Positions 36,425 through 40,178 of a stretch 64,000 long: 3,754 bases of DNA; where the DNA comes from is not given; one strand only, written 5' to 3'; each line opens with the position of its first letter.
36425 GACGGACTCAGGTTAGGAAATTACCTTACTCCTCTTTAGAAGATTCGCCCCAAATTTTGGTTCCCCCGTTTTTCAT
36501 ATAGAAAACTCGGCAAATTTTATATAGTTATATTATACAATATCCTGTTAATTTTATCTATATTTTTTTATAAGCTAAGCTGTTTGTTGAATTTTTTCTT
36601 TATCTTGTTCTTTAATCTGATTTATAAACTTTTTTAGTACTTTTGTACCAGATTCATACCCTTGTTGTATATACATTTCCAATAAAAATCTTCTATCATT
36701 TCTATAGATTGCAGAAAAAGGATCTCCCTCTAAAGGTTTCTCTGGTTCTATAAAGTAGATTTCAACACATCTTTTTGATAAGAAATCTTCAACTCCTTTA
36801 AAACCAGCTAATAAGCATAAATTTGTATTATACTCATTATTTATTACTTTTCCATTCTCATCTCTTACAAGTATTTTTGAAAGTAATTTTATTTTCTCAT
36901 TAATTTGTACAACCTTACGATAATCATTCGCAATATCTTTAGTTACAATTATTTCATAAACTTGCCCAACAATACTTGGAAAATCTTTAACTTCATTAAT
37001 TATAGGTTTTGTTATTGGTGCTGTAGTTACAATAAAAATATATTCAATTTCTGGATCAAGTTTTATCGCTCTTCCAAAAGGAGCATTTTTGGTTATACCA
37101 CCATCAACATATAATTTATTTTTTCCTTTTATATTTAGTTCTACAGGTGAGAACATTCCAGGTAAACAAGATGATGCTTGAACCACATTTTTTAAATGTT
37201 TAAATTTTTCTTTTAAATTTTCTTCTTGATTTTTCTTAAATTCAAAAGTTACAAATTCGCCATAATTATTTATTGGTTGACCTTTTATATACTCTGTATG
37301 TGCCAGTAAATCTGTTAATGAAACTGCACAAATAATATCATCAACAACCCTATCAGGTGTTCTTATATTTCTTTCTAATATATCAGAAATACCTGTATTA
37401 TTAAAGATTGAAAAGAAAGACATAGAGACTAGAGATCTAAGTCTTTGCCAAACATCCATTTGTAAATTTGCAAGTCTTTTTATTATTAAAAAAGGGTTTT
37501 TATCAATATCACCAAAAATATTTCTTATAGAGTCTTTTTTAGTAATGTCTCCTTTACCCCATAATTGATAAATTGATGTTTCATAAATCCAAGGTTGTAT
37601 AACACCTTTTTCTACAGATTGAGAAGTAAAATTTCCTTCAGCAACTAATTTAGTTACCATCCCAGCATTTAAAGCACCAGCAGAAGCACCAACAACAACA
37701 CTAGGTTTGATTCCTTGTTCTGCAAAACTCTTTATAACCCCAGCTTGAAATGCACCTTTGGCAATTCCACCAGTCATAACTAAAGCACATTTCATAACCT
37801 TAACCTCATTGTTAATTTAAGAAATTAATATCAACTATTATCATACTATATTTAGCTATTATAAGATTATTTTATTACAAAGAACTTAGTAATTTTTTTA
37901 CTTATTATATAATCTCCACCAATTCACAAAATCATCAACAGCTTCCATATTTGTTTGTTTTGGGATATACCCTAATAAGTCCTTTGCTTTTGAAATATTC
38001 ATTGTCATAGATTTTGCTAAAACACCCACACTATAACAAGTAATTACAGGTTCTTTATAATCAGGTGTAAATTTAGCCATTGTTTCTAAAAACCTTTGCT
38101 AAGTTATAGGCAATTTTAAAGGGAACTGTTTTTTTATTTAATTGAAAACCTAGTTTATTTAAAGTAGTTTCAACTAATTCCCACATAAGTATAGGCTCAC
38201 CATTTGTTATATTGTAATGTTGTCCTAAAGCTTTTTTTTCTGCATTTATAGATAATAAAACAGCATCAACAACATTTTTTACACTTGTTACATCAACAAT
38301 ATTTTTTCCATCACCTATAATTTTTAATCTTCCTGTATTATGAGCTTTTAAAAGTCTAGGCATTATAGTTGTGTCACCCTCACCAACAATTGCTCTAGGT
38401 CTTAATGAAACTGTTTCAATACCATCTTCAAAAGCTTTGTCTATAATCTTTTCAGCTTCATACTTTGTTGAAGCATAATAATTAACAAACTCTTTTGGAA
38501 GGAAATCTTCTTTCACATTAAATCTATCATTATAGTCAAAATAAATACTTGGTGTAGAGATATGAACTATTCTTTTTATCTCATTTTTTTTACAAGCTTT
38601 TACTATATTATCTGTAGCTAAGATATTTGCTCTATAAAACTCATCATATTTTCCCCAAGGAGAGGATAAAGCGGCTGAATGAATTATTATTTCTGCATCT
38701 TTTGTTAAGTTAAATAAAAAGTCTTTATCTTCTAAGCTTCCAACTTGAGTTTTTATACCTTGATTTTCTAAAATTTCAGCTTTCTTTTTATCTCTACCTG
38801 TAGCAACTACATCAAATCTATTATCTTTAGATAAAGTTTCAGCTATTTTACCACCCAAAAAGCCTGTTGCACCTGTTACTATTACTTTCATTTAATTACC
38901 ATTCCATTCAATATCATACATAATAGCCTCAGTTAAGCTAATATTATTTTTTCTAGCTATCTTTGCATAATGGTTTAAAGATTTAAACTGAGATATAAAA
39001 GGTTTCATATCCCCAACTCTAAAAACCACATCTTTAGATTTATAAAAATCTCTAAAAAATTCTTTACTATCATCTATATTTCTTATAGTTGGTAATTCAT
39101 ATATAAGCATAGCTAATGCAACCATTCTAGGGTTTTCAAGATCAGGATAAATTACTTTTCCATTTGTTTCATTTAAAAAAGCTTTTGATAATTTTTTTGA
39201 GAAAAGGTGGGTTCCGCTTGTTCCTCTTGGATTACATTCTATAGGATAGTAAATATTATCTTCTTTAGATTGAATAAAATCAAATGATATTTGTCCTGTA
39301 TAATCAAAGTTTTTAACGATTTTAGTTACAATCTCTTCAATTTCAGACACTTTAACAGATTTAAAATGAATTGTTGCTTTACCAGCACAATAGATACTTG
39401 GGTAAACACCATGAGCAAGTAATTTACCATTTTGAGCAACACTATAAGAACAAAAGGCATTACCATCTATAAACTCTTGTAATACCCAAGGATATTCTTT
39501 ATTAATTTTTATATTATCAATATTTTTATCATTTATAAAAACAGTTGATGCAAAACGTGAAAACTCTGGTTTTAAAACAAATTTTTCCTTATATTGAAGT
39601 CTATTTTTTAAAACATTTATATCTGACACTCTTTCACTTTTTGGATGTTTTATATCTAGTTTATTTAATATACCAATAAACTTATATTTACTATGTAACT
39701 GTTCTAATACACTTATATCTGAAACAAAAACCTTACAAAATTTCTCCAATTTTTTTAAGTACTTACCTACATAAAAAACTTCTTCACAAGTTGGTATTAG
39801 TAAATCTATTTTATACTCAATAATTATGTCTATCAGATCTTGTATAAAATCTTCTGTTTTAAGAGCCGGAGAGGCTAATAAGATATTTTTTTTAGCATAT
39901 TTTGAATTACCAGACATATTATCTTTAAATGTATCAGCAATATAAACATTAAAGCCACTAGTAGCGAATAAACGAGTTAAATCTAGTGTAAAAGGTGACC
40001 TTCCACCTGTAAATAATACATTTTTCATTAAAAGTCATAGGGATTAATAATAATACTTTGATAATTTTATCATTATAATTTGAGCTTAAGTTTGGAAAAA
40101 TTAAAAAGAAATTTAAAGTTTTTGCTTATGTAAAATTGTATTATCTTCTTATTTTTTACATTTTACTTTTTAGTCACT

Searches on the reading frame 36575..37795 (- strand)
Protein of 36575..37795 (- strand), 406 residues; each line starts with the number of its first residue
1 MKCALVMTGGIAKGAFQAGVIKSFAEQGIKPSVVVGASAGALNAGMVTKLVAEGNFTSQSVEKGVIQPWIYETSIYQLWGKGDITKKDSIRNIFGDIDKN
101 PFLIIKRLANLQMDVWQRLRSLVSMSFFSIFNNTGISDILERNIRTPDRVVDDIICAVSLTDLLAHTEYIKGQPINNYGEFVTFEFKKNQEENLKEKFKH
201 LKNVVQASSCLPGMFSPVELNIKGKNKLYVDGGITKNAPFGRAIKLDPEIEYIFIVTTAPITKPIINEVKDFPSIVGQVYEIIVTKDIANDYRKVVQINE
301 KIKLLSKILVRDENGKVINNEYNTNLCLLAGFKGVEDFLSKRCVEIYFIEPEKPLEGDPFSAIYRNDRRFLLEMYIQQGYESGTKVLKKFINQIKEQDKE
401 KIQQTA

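Call 26: search_protein_families(library=pfam, proteins=[window:36575-37795:-], max_evalue=0.00001)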
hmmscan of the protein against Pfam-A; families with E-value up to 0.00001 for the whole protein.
window:36575-37795:- (406 aa): 1 family
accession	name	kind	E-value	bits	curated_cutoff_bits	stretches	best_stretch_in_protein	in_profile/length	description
PF01734.28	Patatin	-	3.8e-21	76.6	27.7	1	5-243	1-190/191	Patatin-like phospholipase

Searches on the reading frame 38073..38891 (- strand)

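Call 26: search_protein_families(library=pfam, proteins=[window:38073-38891:-], max_evalue=0.00001)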
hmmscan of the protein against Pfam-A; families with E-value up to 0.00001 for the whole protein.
window:38073-38891:- (272 aa): 8 families
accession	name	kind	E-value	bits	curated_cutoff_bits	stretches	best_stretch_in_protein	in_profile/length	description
PF01073.25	3Beta_HSD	-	1.8e-36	126.1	22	1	4-255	1-276/280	3-beta hydroxysteroid dehydrogenase/isomerase family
PF01370.27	Epimerase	-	2.4e-32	112.7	20.9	1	3-228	1-239/240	NAD dependent epimerase/dehydratase family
PF07993.18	NAD_binding_4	-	2.8e-21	76.3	20.1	1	61-176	84-215/258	Male sterility protein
PF13460.12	NAD_binding_10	-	1.4e-17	64.6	27.2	1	7-172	1-150/184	NAD(P)H-binding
PF16363.11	GDP_Man_Dehyd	-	3.3e-13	50.2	27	1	4-254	1-273/332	GDP-mannose 4,6 dehydratase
PF04321.23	RmlD_sub_bind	-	3.6e-13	49.7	27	1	1-246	1-230/287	RmlD substrate binding domain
PF05368.20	NmrA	-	2.2e-12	47.7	27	1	2-132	4-126/298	NmrA-like family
PF02719.21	Polysacc_synt_2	-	1.7e-11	44.3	20.2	1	3-113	1-128/293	Polysaccharide biosynthesis protein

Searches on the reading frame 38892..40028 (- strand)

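Call 26: search_protein_families(library=pfam, proteins=[window:38892-40028:-], max_evalue=0.00001)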
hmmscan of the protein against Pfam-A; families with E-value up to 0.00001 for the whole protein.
window:38892-40028:- (378 aa): 1 family
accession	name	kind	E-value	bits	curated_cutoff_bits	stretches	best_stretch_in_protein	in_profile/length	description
PF02655.19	ATP-grasp_3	-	5.7e-08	33.4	23.2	1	113-270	3-158/160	ATP-grasp domain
